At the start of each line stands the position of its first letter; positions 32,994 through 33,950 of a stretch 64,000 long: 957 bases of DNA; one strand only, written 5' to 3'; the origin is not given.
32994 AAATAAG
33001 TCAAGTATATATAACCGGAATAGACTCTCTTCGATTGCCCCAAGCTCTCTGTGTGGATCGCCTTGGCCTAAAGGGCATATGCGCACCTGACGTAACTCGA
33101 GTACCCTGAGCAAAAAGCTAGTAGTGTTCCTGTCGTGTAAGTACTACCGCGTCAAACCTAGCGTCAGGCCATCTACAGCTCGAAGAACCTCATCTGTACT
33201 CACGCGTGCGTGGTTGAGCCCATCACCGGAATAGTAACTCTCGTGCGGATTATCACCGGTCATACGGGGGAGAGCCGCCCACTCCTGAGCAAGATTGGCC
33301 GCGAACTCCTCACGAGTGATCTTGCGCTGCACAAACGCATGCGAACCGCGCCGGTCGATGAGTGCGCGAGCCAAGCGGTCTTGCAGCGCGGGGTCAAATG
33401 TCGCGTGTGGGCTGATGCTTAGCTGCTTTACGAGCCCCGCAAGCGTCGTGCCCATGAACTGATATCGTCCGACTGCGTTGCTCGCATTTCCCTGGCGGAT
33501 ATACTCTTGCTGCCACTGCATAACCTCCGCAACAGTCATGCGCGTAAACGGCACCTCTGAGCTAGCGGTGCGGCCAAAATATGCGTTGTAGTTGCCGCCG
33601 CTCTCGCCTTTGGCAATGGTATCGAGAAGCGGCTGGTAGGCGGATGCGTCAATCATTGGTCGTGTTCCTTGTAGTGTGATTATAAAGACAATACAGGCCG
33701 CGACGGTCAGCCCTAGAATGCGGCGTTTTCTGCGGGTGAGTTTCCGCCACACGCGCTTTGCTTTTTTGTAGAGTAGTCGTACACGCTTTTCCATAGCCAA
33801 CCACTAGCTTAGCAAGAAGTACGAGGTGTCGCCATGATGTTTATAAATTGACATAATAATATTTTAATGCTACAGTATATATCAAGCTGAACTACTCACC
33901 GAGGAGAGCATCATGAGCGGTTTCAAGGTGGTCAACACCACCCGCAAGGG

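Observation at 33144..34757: CHAP-like lipoprotein with both catalytic residues replaced, next to a membrane-anchored lambda-type lysozyme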

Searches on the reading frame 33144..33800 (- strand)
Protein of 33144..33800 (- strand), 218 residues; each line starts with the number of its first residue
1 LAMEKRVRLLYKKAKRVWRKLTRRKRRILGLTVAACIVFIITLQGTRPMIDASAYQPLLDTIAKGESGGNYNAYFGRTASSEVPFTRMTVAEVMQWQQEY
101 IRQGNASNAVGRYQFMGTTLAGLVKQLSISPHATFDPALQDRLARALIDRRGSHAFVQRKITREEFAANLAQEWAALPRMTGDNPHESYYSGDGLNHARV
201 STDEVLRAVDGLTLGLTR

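Call 3: search_protein_families(library=pfam, proteins=[window:33144-33800:-], max_evalue=1)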
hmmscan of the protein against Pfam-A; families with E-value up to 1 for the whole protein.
window:33144-33800:- (218 aa): 2 families
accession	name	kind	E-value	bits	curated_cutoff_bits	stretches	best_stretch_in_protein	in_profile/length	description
PF01464.25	SLT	-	0.013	15.5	21.3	1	57-146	15-74/117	Transglycosylase SLT domain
PF12911.12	OppC_N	-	0.097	13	23.9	1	15-43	4-32/53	N-terminal TM domain of oligopeptide transport permease C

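Call 6: search_solved_structures(query=window:33144-33800:-, max_evalue=1, show_alignments=4)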
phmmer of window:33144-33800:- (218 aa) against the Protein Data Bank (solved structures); distinct sequences matched with E-value up to 1: 3.
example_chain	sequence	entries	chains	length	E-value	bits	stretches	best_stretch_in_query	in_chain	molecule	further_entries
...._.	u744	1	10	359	0.079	16.1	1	67-151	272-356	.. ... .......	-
3d3d_A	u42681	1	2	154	0.53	13.4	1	107-179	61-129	Lysozyme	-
1am7_A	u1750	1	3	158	0.54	13.3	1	107-179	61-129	LYSOZYME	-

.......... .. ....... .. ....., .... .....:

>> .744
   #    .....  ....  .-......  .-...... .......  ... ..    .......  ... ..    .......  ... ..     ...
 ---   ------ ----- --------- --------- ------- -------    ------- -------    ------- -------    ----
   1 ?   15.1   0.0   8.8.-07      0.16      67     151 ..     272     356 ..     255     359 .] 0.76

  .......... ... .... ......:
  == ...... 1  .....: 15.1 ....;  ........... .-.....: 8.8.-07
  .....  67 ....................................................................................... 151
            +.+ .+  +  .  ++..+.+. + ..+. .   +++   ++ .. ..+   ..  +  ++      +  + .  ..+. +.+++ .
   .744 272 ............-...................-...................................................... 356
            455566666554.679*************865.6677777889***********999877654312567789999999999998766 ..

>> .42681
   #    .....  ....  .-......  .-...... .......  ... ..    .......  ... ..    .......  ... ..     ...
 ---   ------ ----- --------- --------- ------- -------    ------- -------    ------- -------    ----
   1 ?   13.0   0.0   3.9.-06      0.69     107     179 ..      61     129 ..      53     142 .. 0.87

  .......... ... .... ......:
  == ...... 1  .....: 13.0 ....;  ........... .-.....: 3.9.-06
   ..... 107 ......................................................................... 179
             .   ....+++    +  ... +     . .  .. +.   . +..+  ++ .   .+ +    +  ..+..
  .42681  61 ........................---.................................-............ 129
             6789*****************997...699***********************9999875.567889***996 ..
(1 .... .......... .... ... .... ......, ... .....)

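Call 15: search_protein_families(library=ncbifam, proteins=[window:33144-33800:-], max_evalue=1)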
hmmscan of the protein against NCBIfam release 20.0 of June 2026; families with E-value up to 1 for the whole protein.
window:33144-33800:- (218 aa): 2 families
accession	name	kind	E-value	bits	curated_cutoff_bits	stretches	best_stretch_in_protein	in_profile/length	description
NF046107.1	ResusProRpfC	equivalog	0.0092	16.1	200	1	34-92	14-70/136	resuscitation-promoting factor RpfC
NF052397.1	AggPromo_Cterm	subfamily_domain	0.073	13.5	40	0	58-74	4-20/80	aggregation-promoting factor C-terminal-like domain-containing protein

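Call 16: search_protein_families(library=phrogs, proteins=[window:33144-33800:-], max_evalue=0.1)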
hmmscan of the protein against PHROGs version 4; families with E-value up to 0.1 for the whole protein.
window:33144-33800:- (218 aa): 12 families
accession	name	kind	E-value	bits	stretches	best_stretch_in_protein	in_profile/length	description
phrog_90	-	lysis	3.4e-23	82.4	1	55-209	656-820/1168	endolysin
phrog_30077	-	unknown function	4.8e-12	46.5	1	62-208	463-607/674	-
phrog_6126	-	head and packaging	8.5e-07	28.9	1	65-179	277-379/667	virion structural protein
phrog_430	-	tail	5.5e-06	26.1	1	90-199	553-654/868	baseplate hub subunit and tail lysozyme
phrog_34252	-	lysis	1.1e-05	25.3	1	59-200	553-696/1036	endolysin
phrog_14527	-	unknown function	1.7e-05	24.7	1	61-176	177-299/673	-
phrog_37890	-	unknown function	2.7e-05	23.9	1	67-210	277-416/632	-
phrog_1200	-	lysis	4.5e-05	23.6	1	84-192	586-708/874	endolysin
phrog_17029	-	unknown function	0.00044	20.9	1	81-178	52-139/241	-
phrog_18972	-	unknown function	0.00084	18.7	1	60-199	499-645/865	-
phrog_10925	-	unknown function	0.0063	16.1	1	107-204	575-663/839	-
phrog_17230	-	tail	0.023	14.3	1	58-188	375-502/580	tail fiber protein/ lysozyme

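Call 17: find_homologous_proteins(query=window:33144-33800:-)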
Query window:33144-33800:- (218 aa): 394 proteins with E <= 0.001 among 1143 candidates; the best 120 are listed.
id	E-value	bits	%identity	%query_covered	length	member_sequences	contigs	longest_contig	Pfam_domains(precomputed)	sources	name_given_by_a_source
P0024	1.0e-106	373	100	78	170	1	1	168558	-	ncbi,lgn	-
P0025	1.1e-89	318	88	75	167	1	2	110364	-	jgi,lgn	jgi:conjugal transfer mating pair stabilization protein TraG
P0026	8.1e-86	305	66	95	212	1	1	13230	-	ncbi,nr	ncbi:MAG TPA: hypothetical protein VLA88_05655 [Candidatus Saccharimonadales bacterium]|nr:hypotheti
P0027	8.7e-85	302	66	93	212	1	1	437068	-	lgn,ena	-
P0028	9.0e-85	302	68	93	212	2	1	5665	-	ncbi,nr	ncbi:MAG TPA: hypothetical protein VJM46_02925 [Candidatus Saccharimonadales bacterium]|nr:hypotheti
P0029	1.0e-84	301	66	93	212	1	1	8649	-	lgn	-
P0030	1.2e-84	301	66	97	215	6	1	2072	-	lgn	-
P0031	1.7e-84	301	66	97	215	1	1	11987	-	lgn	-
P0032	4.5e-84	299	65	97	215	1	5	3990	-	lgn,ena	-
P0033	5.7e-84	299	65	97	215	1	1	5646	-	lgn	-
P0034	9.9e-84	298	67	93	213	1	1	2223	-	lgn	-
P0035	2.2e-83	297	65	95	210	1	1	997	-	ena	-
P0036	5.3e-83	296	65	97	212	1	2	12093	-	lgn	-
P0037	2.0e-82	294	67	92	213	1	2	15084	-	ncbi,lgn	-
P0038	6.4e-82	292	65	96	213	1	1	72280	-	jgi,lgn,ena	-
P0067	4.5e-66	241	52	96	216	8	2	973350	-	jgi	jgi:conjugal transfer mating pair stabilization protein TraG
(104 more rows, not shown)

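Call 39: find_encoding_contigs(protein=P0027, flank=6000, max_places=1)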
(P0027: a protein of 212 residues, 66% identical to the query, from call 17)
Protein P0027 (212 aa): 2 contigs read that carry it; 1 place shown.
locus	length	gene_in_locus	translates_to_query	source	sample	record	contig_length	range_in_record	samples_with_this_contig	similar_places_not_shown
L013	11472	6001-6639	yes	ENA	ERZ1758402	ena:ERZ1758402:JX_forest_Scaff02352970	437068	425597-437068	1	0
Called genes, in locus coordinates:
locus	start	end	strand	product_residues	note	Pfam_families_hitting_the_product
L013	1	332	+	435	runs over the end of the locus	-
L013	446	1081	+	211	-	PF00702:Hydrolase, PF13419:HAD_2, PF13242:Hydrolase_like (weak)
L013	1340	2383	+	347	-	PF07478:Dala_Dala_lig_C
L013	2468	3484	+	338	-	PF03193:RsgA_GTPase, PF00005:ABC_tran (weak), PF01926:MMR_HSR1 (weak)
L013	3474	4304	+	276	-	PF03883:H2O2_YaaD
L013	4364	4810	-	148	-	-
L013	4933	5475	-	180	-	PF01872:RibD_C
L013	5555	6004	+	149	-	PF01638:HxlR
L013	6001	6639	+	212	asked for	-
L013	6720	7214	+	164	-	PF07301:DUF1453 (weak)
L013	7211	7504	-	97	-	PF12840:HTH_20 (weak)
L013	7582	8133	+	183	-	PF02525:Flavodoxin_2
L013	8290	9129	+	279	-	PF02517:Rce1-like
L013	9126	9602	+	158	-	PF00258:Flavodoxin_1 (weak), PF12641:Flavodoxin_3 (weak), PF12724:Flavodoxin_5 (weak)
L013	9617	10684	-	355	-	PF09499:RE_ApaLI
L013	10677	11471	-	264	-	?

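Call 40: find_encoding_contigs(protein=P0067, flank=6000, max_places=1)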
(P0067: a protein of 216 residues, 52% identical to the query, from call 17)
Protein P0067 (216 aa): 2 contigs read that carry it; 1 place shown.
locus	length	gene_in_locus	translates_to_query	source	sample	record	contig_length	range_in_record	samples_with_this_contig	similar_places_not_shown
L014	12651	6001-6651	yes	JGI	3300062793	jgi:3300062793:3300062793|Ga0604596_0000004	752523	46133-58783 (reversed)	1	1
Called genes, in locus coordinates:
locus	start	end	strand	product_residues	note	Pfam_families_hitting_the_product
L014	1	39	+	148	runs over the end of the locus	-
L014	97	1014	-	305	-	PF06983:3-dmu-9_3-mt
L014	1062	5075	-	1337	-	PF13313:DUF4082, PF13205:Big_5, PF13313:DUF4082, PF13205:Big_5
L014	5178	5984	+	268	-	PF00106:adh_short, PF08659:KR, PF13561:adh_short_C2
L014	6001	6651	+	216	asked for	-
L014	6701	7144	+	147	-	-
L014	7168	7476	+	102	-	PF13376:OmdA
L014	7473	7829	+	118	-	PF09966:DUF2200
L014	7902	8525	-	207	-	-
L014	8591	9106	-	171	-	PF16571:FBP_C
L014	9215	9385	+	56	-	-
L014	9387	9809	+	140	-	PF08818:DUF1801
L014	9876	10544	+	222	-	PF00702:Hydrolase, PF12710:HAD (weak), PF13419:HAD_2, PF13242:Hydrolase_like (weak)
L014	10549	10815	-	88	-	-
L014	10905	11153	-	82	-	-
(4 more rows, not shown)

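Call 41: find_encoding_contigs(protein=P0025, flank=6000, max_places=1)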
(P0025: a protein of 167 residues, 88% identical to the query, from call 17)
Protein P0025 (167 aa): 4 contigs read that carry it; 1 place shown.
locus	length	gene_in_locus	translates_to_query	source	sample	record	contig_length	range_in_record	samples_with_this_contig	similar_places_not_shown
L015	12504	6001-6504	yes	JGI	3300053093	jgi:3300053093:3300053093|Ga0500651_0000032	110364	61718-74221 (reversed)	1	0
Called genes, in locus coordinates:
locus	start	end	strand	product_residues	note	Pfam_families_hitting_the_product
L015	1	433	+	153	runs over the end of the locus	PF00903:Glyoxalase, PF13669:Glyoxalase_4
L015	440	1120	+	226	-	PF00165:HTH_AraC (faint), PF12833:HTH_18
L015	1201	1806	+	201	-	PF01872:RibD_C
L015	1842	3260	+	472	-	PF07690:MFS_1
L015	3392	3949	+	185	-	PF01872:RibD_C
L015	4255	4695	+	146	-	-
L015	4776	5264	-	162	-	PF00293:NUDIX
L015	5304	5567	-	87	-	-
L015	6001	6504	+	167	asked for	-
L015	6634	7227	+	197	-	PF01872:RibD_C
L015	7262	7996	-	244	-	PF00106:adh_short, PF01370:Epimerase, PF08659:KR, PF13561:adh_short_C2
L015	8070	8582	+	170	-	PF06414:Zeta_toxin (faint), PF13671:AAA_33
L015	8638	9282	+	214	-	-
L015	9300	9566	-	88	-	-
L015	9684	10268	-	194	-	PF00300:His_Phos_1 (weak)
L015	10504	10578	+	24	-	-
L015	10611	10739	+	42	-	-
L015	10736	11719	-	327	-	PF14378:PAP2_3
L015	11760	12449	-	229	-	PF24038:DUF7347 (faint), PF14947:HTH_45 (weak), PF00293:NUDIX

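Call 53: search_solved_structures(query=A2, max_evalue=1, show_alignments=3)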
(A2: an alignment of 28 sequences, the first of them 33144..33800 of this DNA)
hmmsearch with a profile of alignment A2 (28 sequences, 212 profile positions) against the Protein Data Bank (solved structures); distinct sequences matched with E-value up to 1: 3.
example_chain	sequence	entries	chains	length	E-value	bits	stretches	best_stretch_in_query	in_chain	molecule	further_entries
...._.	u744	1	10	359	0.072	15.9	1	76-146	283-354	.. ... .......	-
3d3d_A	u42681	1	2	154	0.097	15.5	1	104-175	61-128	Lysozyme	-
1am7_A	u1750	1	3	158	0.1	15.4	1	104-175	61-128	LYSOZYME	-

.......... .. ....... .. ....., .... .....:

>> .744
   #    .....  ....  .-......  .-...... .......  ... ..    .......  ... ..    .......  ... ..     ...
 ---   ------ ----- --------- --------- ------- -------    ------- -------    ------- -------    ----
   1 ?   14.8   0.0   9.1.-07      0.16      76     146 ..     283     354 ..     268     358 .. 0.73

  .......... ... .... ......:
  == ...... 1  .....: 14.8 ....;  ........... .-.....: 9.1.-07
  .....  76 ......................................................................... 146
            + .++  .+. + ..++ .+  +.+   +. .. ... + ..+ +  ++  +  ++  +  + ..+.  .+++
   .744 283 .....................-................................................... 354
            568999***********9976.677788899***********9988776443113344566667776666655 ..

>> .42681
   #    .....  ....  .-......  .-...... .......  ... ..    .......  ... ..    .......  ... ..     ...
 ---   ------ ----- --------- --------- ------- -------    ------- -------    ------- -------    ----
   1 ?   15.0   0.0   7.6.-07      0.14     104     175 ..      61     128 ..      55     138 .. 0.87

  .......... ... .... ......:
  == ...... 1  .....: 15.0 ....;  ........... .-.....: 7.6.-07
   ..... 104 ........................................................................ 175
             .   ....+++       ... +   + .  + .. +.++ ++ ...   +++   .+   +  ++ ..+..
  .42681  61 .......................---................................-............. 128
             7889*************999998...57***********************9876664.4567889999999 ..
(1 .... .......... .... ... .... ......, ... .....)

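Call 62: predict_structure(alignment_id=A2)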
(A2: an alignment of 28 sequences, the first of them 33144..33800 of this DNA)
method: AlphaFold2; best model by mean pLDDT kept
length: 218 residues; sequences in the alignment: 28
mean_pLDDT: 93.2   pTM: 0.80
mean pLDDT of the five models: 93.2, 92.9, 92.6, 81.5, 81.5
residues with pLDDT >= 90: 181; 70-90: 30; 50-70: 7; < 50: 0
segments of 3 or more residues with pLDDT < 50: none
pLDDT, mean of each block of 10 residues (from residue 1): 92 93 94 94 77 96 97 95 97 98 97 98 98 98 97 95 96 94 85 85 96 75
secondary structure, 60 per line:
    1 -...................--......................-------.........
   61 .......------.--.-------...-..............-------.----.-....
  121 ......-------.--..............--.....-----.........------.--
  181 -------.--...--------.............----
elements in order: H2-20 H23-44 H52-67 H90-102 H117-126 H137-150 H153-157 H163-171 H202-214

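Call 64: fold_search(model_id=the predicted structure, library=pdb)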
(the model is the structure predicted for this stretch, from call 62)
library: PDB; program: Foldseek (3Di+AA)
matches with E <= 10: 73; with E <= 0.001: 0
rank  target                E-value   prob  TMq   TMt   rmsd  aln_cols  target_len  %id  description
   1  8kea_A                6.2e-03  1.00  0.43  0.12   6.2       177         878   18  Cyanophage A-1(L) baseplate-initiators (released 2024-04-10)
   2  1am7_A                1.1e-02  1.00  0.46  0.62   6.3       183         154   17  Lysozyme from bacteriophage lambda (released 1997-12-24)
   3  3d3d_A                2.7e-02  0.99  0.42  0.57   6.3       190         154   19  Bacteriophage lambda lysozyme complexed with a chitohexasaccharide (released 2008-09-09)
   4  8bbu_B                9.4e-01  0.20  0.22  0.36   7.4       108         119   16  Crystal structure of medical leech destabilase (high salt) (released 2023-02-08)
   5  8rhf_B                1.1e+00  0.08  0.21  0.16  15.0       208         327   13  Lytic Transglycosylase MltD of Pseudomonas aeruginosa bound to the Natural Product Bulgecin A, with two LysM domains (released 2024-04-17)
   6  7lam_A                1.8e+00  0.12  0.25  0.12  11.1       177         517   13  Crystal structure of Campylobacter jejuni Cj0843c lytic transglycosylase in complex with N,N',N''-triacetylchitotriose (released 2021-04-21)
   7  9q4d                  1.9e+00  0.06  0.16  0.16  12.0       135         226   16  A DARPin fused to the double trigger 1TEL variant crystallization chaperone via a direct helical fusion (released 2025-10-01)
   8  6fbt_A                2.0e+00  0.20  0.31  0.12  17.8       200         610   20  The X-ray Structure of Lytic Transglycosylase Slt from Pseudomonas aeruginosa in complex with the reaction product NAG (released 2018-04-18)
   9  8rhi_A                2.0e+00  0.05  0.21  0.17  15.0       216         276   13  Lytic Transglycosylase MltD of Pseudomonas aeruginosa in a ternary complex bound to Bulgecin A and chito-tetraose (released 2024-04-17)
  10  8rhf_A                2.1e+00  0.06  0.21  0.16  14.1       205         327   14  Lytic Transglycosylase MltD of Pseudomonas aeruginosa bound to the Natural Product Bulgecin A, with two LysM domains (released 2024-04-17)
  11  6d3a_C                2.1e+00  0.04  0.12  0.09  11.8       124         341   10  Structure of human ARH3 D314E bound to ADP-ribose and magnesium (released 2018-06-20)
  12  1qte                  2.3e+00  0.12  0.22  0.08  10.8       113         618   19  CRYSTAL STRUCTURE OF THE 70 KDA SOLUBLE LYTIC TRANSGLYCOSYLASE SLT70 FROM ESCHERICHIA COLI AT 1.90 A RESOLUTION IN COMPL (released 1999-08-31)
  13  8bbu_A                2.5e+00  0.12  0.23  0.37   7.3       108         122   16  Crystal structure of medical leech destabilase (high salt) (released 2023-02-08)
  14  8bbw                  2.6e+00  0.12  0.20  0.33   8.0        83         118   19  Crystal structure of medical leech destabilase (low salt) (released 2023-02-08)
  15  8rhe_A                2.6e+00  0.04  0.20  0.17  14.4       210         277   12  Lytic Transglycosylase MltD of Pseudomonas aeruginosa bound to the Natural Product Bulgecin A (released 2024-04-17)
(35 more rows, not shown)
